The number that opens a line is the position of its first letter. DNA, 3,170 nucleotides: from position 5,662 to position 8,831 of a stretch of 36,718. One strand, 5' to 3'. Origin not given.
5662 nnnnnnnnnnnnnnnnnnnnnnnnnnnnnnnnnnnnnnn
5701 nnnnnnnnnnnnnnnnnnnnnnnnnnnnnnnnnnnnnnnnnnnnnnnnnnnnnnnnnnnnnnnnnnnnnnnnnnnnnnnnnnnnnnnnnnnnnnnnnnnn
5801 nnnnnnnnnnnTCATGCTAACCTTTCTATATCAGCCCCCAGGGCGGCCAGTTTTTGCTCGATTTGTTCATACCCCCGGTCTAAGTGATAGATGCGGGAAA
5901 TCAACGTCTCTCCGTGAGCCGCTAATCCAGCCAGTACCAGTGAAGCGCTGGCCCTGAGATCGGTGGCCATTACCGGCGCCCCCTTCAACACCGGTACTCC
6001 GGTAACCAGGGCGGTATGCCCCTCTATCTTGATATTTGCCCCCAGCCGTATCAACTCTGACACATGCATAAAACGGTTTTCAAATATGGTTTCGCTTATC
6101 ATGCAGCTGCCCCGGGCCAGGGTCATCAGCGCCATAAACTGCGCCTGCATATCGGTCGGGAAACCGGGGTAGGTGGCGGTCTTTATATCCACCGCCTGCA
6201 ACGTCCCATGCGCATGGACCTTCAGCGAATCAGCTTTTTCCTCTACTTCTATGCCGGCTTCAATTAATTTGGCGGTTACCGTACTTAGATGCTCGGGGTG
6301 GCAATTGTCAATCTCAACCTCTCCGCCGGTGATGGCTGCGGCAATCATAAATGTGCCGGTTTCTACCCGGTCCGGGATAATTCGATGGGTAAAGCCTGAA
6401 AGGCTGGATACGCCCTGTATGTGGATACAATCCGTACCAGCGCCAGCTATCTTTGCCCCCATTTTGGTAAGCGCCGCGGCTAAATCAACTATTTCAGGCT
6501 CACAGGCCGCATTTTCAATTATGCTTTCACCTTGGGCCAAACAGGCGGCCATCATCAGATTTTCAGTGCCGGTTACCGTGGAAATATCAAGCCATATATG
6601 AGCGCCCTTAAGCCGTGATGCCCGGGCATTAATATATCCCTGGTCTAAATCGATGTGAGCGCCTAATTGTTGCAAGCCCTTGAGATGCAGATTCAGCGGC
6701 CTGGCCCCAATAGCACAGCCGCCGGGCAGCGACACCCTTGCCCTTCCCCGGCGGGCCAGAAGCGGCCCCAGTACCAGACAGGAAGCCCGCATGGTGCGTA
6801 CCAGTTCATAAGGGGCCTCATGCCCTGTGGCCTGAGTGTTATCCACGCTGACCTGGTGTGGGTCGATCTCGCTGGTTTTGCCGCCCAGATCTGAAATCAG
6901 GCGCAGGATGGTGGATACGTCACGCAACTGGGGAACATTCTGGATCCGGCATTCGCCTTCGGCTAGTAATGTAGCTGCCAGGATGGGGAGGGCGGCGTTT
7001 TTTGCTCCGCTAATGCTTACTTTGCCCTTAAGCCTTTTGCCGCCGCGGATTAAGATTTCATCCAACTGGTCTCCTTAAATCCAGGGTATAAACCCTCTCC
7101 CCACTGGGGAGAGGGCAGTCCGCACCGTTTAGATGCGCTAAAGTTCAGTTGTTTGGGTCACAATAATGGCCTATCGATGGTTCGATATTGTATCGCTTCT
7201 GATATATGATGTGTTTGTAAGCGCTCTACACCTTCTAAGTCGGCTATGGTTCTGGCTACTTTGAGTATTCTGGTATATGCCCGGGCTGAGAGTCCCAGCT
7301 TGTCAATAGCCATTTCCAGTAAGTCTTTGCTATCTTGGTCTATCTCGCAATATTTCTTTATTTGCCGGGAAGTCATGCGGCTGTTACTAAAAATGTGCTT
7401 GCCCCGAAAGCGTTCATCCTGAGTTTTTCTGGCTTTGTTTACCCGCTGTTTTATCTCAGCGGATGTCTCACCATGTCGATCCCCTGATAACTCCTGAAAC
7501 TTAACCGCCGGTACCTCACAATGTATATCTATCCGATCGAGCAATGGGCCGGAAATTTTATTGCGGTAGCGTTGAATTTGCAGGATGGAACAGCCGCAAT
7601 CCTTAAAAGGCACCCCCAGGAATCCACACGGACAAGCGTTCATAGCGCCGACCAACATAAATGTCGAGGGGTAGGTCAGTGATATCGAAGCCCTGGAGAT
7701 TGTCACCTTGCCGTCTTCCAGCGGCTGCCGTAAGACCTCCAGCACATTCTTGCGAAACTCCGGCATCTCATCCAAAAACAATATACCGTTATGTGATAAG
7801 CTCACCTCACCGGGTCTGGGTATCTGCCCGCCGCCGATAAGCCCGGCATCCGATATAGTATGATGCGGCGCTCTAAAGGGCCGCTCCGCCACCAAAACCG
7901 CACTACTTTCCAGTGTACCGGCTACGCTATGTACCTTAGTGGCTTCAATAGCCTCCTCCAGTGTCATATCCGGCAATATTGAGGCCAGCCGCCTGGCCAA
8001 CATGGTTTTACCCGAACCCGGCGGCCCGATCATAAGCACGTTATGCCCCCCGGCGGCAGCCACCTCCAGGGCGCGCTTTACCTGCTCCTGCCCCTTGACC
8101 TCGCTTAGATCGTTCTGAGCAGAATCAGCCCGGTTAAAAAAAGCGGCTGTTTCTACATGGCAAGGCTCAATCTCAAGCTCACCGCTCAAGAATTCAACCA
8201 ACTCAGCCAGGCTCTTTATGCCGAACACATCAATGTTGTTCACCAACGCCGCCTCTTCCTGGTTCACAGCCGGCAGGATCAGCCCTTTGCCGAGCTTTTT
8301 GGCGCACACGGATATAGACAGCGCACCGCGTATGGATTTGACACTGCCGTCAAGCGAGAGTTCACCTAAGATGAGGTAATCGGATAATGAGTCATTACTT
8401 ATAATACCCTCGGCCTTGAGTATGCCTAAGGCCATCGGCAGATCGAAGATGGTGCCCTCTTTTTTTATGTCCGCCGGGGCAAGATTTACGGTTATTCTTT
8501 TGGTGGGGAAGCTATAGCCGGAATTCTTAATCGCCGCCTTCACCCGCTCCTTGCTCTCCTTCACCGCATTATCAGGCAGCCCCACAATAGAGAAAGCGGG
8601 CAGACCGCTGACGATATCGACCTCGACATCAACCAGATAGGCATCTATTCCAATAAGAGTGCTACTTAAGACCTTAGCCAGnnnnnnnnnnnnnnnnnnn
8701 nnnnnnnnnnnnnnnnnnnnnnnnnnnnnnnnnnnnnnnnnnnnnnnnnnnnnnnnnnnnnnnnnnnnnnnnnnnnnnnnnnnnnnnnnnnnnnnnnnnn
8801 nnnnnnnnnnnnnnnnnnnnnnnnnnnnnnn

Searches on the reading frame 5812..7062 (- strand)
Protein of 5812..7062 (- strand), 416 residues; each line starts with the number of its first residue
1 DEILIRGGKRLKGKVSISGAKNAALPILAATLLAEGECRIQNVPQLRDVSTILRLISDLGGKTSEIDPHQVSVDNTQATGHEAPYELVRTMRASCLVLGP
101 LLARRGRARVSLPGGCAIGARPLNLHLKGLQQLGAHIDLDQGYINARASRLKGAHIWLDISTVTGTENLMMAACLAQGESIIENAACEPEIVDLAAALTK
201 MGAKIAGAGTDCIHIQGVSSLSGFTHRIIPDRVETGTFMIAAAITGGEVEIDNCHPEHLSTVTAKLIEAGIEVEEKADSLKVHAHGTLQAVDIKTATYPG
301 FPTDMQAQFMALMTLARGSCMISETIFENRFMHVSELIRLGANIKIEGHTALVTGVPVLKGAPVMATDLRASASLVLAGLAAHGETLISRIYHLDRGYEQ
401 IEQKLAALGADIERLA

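Call 51: search_protein_families(library=pfam, proteins=[window:5812-7062:-], max_evalue=0.001)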
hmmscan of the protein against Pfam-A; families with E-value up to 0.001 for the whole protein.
window:5812-7062:- (416 aa): 1 family
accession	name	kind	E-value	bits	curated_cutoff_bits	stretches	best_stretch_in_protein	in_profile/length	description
PF00275.25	EPSP_synthase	-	8.8e-116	387.5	22.8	1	6-405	2-417/417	EPSP synthase (3-phosphoshikimate 1-carboxyvinyltransferase)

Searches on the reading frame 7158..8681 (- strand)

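Call 51: search_protein_families(library=pfam, proteins=[window:7158-8681:-], max_evalue=0.001)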
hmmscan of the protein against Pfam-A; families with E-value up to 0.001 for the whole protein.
window:7158-8681:- (507 aa): 15 families
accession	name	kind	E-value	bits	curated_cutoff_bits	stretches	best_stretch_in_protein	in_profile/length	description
PF01078.27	Mg_chelatase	-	9.1e-95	316.3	20.3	1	191-397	1-206/207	Magnesium chelatase, subunit ChlI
PF13541.12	ChlI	-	5.8e-47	159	27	1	19-140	1-121/121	Subunit ChlI of Mg-chelatase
PF13335.12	Mg_chelatase_C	-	1.2e-34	119.1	26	1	404-500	1-94/94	Magnesium chelatase, subunit ChlI C-terminal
PF07728.20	AAA_5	-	1.2e-10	42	22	1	214-351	1-125/139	AAA domain (dynein-related subfamily)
PF00493.29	MCM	-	2.5e-07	30.5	23.3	1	290-349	114-173/224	MCM P-loop domain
PF05496.18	RuvB_N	-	3.7e-07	30.5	27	0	191-235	5-56/159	Holliday junction DNA helicase RuvB P-loop domain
PF07724.20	AAA_2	-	4e-06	27.4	27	1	214-330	5-108/166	AAA domain (Cdc48 subfamily)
PF00158.32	Sigma54_activat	-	2.4e-05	24.5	20.2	1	199-326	9-122/168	Sigma-54 interaction domain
PF13191.12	AAA_16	-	3.6e-05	24.8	32.6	1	199-238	10-51/167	AAA ATPase domain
PF00004.35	AAA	-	7.1e-05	23.7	21.2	1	215-238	1-23/131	ATPase family associated with various cellular activities (AAA)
PF13671.12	AAA_33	-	0.00016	22.4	27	1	215-251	2-38/143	AAA domain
PF20030.5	bpMoxR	-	0.00016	21.3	27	1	196-236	15-55/205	MoxR domain in the MoxR-vWA-beta-propeller ternary systems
PF14532.12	Sigma54_activ_2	-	0.00019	22.1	25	0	200-234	9-43/138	Sigma-54 interaction domain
PF13401.12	AAA_22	-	0.00023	21.9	27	0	215-264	8-58/130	AAA domain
PF20720.3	nSTAND3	-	0.00094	19.3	27.2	0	212-236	17-41/155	Novel STAND NTPase 3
